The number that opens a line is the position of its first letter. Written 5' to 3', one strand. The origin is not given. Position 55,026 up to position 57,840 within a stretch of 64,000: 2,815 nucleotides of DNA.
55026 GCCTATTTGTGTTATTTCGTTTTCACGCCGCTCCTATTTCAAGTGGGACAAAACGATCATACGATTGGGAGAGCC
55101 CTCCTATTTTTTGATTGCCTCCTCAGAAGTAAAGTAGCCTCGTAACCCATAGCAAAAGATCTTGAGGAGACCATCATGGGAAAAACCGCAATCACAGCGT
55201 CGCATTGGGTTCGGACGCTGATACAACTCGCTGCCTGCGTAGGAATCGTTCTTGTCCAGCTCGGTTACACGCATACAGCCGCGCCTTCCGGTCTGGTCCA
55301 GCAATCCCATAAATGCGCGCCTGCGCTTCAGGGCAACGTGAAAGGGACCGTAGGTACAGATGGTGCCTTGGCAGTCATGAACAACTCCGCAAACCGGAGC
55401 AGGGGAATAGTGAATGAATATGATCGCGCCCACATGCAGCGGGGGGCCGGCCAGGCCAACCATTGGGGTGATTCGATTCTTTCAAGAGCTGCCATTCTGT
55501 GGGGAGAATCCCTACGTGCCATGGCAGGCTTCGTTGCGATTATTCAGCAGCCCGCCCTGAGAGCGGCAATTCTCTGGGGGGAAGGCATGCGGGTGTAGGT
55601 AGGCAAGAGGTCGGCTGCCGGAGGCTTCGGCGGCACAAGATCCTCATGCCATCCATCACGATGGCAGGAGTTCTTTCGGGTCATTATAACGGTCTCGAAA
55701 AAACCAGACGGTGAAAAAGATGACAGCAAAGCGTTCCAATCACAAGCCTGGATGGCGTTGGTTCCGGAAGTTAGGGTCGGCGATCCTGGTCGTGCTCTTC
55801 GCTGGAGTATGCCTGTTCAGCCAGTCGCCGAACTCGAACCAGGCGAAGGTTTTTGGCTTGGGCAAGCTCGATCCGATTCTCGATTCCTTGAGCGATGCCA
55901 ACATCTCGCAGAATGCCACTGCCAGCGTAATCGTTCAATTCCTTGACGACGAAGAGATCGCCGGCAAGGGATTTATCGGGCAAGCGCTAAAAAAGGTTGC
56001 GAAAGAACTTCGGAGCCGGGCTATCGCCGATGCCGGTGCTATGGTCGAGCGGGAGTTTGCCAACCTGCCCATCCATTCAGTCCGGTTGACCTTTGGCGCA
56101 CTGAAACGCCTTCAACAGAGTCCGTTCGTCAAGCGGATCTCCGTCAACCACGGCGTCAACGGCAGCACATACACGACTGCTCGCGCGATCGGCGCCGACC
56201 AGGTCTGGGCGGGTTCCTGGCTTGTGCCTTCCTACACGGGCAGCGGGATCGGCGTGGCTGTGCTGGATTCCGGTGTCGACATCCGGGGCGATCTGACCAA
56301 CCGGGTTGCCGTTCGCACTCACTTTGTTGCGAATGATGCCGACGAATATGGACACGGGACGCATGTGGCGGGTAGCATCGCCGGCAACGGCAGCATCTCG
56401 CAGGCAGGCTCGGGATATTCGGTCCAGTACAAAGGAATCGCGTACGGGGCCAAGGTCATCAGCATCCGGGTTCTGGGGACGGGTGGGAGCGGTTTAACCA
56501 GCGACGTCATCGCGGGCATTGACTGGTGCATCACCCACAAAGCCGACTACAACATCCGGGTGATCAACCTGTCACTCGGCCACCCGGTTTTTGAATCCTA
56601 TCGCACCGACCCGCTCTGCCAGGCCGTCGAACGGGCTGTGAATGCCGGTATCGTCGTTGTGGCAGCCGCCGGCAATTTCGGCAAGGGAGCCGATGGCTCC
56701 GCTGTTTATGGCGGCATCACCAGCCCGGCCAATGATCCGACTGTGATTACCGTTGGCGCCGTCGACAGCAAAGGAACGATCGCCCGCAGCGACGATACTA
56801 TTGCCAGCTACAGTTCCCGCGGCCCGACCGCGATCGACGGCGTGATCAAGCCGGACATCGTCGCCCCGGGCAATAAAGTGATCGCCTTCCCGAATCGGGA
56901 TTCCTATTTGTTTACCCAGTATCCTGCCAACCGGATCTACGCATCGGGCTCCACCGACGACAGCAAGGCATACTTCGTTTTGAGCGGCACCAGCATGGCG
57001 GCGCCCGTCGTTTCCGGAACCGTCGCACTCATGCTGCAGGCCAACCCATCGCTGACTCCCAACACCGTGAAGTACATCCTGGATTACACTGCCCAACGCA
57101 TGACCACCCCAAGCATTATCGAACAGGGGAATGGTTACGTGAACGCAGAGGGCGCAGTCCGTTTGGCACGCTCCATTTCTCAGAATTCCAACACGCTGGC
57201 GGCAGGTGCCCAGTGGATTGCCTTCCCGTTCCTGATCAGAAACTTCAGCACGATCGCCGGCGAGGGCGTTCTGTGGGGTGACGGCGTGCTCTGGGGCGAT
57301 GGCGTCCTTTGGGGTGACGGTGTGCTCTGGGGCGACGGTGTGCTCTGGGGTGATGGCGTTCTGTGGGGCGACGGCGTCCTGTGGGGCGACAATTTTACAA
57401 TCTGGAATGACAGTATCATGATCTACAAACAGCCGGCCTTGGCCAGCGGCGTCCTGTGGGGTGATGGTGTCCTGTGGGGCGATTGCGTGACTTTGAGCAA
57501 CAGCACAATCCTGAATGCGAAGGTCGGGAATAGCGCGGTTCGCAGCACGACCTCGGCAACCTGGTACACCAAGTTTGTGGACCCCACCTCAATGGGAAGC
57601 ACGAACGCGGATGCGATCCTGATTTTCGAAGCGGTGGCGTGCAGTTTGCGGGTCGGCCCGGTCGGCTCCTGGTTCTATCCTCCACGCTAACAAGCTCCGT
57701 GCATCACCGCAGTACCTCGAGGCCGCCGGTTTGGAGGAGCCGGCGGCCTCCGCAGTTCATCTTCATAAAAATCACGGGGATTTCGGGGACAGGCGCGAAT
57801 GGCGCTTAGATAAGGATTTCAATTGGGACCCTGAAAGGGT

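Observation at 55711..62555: Three tandem S8 subtilases carrying an unassigned, invariant (G/A)(V/I)LWGD hexapeptide-repeat module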

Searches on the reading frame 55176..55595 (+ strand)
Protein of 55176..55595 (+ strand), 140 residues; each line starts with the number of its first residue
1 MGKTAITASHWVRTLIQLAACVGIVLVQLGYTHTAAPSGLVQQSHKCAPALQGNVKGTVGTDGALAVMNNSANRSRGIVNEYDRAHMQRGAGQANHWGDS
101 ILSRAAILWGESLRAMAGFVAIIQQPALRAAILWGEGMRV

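Call 53: search_protein_families(library=pfam, proteins=[window:55176-55595:+], max_evalue=1)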
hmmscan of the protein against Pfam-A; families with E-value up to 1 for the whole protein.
window:55176-55595:+ (140 aa): 0 families

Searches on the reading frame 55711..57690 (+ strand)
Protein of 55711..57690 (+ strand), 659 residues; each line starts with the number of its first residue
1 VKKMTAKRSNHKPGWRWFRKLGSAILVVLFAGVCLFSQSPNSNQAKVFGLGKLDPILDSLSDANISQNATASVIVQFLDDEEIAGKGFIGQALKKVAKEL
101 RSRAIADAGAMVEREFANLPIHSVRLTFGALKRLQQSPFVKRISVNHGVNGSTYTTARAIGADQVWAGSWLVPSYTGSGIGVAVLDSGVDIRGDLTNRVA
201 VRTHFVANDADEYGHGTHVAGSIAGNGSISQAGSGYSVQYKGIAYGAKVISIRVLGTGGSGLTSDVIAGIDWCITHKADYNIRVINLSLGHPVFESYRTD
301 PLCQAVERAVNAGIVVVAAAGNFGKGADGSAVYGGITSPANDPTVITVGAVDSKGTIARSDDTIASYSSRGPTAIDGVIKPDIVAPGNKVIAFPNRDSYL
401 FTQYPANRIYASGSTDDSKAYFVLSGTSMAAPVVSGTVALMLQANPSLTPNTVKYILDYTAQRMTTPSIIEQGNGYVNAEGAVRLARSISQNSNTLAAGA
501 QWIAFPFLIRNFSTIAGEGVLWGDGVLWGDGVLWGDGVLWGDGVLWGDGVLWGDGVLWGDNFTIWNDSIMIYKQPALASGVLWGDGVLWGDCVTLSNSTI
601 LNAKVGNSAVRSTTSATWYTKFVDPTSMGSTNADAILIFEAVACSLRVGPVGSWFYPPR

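Call 3: search_protein_families(library=pfam, proteins=[window:55711-57690:+], max_evalue=1)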
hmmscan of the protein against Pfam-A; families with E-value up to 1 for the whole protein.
window:55711-57690:+ (659 aa): 1 family
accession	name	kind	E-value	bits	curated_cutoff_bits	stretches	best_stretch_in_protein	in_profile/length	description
PF00082.27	Peptidase_S8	-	3.6e-51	174.6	21.8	1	177-464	1-276/288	Subtilase family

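Call 4: search_protein_families(library=ncbifam, proteins=[window:55711-57690:+], max_evalue=1)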
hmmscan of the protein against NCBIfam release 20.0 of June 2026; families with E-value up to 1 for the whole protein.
window:55711-57690:+ (659 aa): 9 families
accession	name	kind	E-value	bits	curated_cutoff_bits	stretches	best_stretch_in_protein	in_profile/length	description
TIGR03921.1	T7SS_mycosin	equivalog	2.8e-41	141.8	278.75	1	176-486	11-288/353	type VII secretion-associated serine protease mycosin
NF042956.1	IteS_antiphage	equivalog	1.1e-19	70.3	900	1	125-458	206-530/747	S8 family anti-phage peptidase IteS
NF033595.1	denti_PrtP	equivalog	2.2e-15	56.3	300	1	285-482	342-501/606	dentilisin complex serine proteinase subunit PrtP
NF049966.1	QH_SP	equivalog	3.7e-15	55.9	165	2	182-325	2-127/219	subtilisin-like serine protease QhpE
TIGR03895.1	protease_PatA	subfamily_domain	3.7e-10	39.2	421.05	2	215-371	1-139/606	PatA/PatG family cyanobactin maturation protease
NF040553.1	SGO_0316_fam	subfamily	6.9e-10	37.2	1400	2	209-354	354-502/1486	SGO_0316/SGO_0317 family LPXTG-anchored serine peptidase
NF040809.1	germ_prot_CspBA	exception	9.6e-10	36.7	1250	2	206-325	715-826/1099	bifunctional germination protease/germinant receptor pseudoprotease CspBA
NF040808.2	CspC_non_triad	exception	5.5e-06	25.1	675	2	210-325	164-279/556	bile acid germinant receptor pseudoprotease CspC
NF007064.0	PRK09509.1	equivalog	0.14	11.1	447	1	175-224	33-82/300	CDF family cation-efflux transporter FieF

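Call 10: find_encoding_contigs(protein=window:55711-57687:+, flank=3000, max_places=5)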
Protein window:55711-57687:+ (659 aa): no gene with exactly this product is on record in the collection.

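Call 31: predict_structure(alignment_id=A1)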
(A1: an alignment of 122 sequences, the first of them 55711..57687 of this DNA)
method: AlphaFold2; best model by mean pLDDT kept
length: 659 residues; sequences in the alignment: 122
mean_pLDDT: 79.9   pTM: 0.79
mean pLDDT of the five models: 79.9, 79.5, 78.3, 77.8, 76.2
residues with pLDDT >= 90: 365; 70-90: 139; 50-70: 26; < 50: 129
segments of 3 or more residues with pLDDT < 50: 1-3, 5-8, 10-29, 31-49, 149-155, 534-608
pLDDT, mean of each block of 10 residues (from residue 1): 41 45 48 38 41 84 87 91 85 91 95 90 93 95 76 59 90 94 97 97 93 95 96 91 97 94 96 98 97 94 96 97 92 95 96 86 93 90 94 95 94 95 93 97 97 92 84 94 94 84 85 86 65 43 31 32 30 35 26 34 44 76 87 74 87 85
secondary structure, 60 per line:
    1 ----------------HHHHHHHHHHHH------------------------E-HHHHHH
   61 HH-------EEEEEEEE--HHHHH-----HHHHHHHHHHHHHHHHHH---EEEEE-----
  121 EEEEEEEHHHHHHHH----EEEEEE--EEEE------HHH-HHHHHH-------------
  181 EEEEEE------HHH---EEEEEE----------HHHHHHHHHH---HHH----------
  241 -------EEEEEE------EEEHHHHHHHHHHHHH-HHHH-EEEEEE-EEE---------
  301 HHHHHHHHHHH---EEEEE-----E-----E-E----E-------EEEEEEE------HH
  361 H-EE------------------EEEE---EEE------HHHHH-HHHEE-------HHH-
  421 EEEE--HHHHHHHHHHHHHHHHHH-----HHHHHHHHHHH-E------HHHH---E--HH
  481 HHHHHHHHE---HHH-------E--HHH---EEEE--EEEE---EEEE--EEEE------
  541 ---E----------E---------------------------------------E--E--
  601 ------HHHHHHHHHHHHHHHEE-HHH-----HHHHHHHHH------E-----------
elements in order: H17-28 H55-62 E70-77 H80-84 H90-107 E111-115 E121-127 H128-135 E140-145 E148-151 H162-167 E181-186 E199-204 H215-224 E248-253 E260-262 H263-275 H277-280 E282-287 E289-291 H301-311 E315-319 E346-352 E383-386 E390-392 H399-403 E421-424 H427-444 H450-460 H469-472 H479-488 E512-515 E518-521 E525-528 E531-534 H607-621 H633-641

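Call 40: search_solved_structures(query=window:55711-57687:+, max_evalue=1e-10)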
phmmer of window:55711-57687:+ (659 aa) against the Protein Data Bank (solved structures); distinct sequences matched with E-value up to 1e-10: 132 (the best 60 are shown).
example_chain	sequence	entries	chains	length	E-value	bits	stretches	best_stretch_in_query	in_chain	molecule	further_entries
3afg_A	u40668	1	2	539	3.9e-46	161.3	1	156-482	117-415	Subtilisin-like serine protease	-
9ues_B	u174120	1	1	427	4.4e-46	161.2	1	162-482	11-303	Subtilisin-like serine protease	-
1sbi_A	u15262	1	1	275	2.8e-26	95.7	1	161-373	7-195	SUBTILISIN 8397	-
1s01_A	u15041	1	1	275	3.1e-26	95.6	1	161-373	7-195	Subtilisin BPN'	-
1sbh_A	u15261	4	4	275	1.1e-25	93.8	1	161-482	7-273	SUBTILISIN 8397+1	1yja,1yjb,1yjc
1aqn_A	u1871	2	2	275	1.9e-25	93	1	161-373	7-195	SUBTILISIN 8324 | SUBTILISIN BPN'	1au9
1ak9_A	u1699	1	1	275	2e-25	92.9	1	161-482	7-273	SUBTILISIN 8321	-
1suc_A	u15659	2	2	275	2.2e-25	92.8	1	161-373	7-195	SUBTILISIN BPN' CRB-S3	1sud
1s02_A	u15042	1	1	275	4.3e-25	91.8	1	161-374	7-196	SUBTILISIN BPN'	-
3whi_A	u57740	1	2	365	4.4e-25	91.8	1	91-357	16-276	Subtilisin E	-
1lw6_E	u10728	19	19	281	7.1e-25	91.1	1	161-374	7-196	SUBTILISIN BPN' | Subtilisin BPN' precursor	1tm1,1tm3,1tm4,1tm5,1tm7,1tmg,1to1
1sbn_E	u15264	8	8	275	8.9e-25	90.8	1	161-390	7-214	SUBTILISIN NOVO BPN' | SUBTILISIN BPN'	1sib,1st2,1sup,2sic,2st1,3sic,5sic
1a2q_A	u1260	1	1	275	8.9e-25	90.8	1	161-373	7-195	SUBTILISIN BPN'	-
1sub_A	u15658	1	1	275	1e-24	90.5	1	161-374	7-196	SUBTILISIN BPN' CRB-S3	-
1sbt_A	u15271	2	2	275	1.6e-24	89.9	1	161-374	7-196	SUBTILISIN BPN' | SUBTILISIN NOVO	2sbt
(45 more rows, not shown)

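Call 41: fold_search(model_id=the predicted structure, library=pdb)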
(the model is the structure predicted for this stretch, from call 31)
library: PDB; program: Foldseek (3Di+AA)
matches with E <= 10: 638; with E <= 0.001: 331
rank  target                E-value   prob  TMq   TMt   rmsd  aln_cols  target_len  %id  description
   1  3afg_A                9.7e-33  1.00  0.51  0.66   5.0       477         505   34  Crystal structure of ProN-Tk-SP from Thermococcus kodakaraensis (released 2010-08-04)
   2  3afg_B                1.0e-31  1.00  0.52  0.67   5.1       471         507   32  Crystal structure of ProN-Tk-SP from Thermococcus kodakaraensis (released 2010-08-04)
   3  3whi_A                1.4e-26  1.00  0.48  0.87   3.5       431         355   28  Crystal structure of unautoprocessed form of IS1-inserted Pro-subtilisin E (released 2013-12-25)
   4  3whi_B                5.9e-26  1.00  0.47  0.84   4.1       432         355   28  Crystal structure of unautoprocessed form of IS1-inserted Pro-subtilisin E (released 2013-12-25)
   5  3wiv_C                2.1e-25  1.00  0.44  0.72   4.9       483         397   28  Crystal structure of Pro-S324A/D356A (released 2014-10-01)
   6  3wiu_A                3.1e-24  1.00  0.45  0.73   4.3       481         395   27  Crystal structure of Pro-S324A/L349A (released 2014-10-01)
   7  2e1p                  3.1e-24  1.00  0.44  0.72   4.8       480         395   27  Crystal structure of pro-Tk-subtilisin (released 2007-01-16)
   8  9ues_B                3.9e-24  1.00  0.40  0.64   3.4       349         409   39  Crystal structure of an inactive TKSP mutant in complex with the TKS propeptide (released 2026-02-18)
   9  2zwp_B                3.9e-24  1.00  0.46  0.77   4.1       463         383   28  Crystal structure of Ca3 site mutant of Pro-S324A (released 2009-06-23)
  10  3vhq                  5.2e-24  1.00  0.45  0.75   4.3       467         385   28  Crystal structure of the Ca6 site mutant of Pro-SA-subtilisin (released 2012-07-11)
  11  3wiu_C                6.1e-24  1.00  0.44  0.72   4.8       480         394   28  Crystal structure of Pro-S324A/L349A (released 2014-10-01)
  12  3wiv_A                6.1e-24  1.00  0.45  0.74   4.7       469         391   28  Crystal structure of Pro-S324A/D356A (released 2014-10-01)
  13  2zwo_A                6.9e-24  1.00  0.45  0.72   4.8       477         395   27  Crystal structure of Ca2 site mutant of Pro-S324A (released 2009-06-23)
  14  3wiv_B                9.6e-24  1.00  0.45  0.75   4.4       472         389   28  Crystal structure of Pro-S324A/D356A (released 2014-10-01)
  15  3wiu_B                1.1e-23  1.00  0.45  0.75   4.6       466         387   28  Crystal structure of Pro-S324A/L349A (released 2014-10-01)
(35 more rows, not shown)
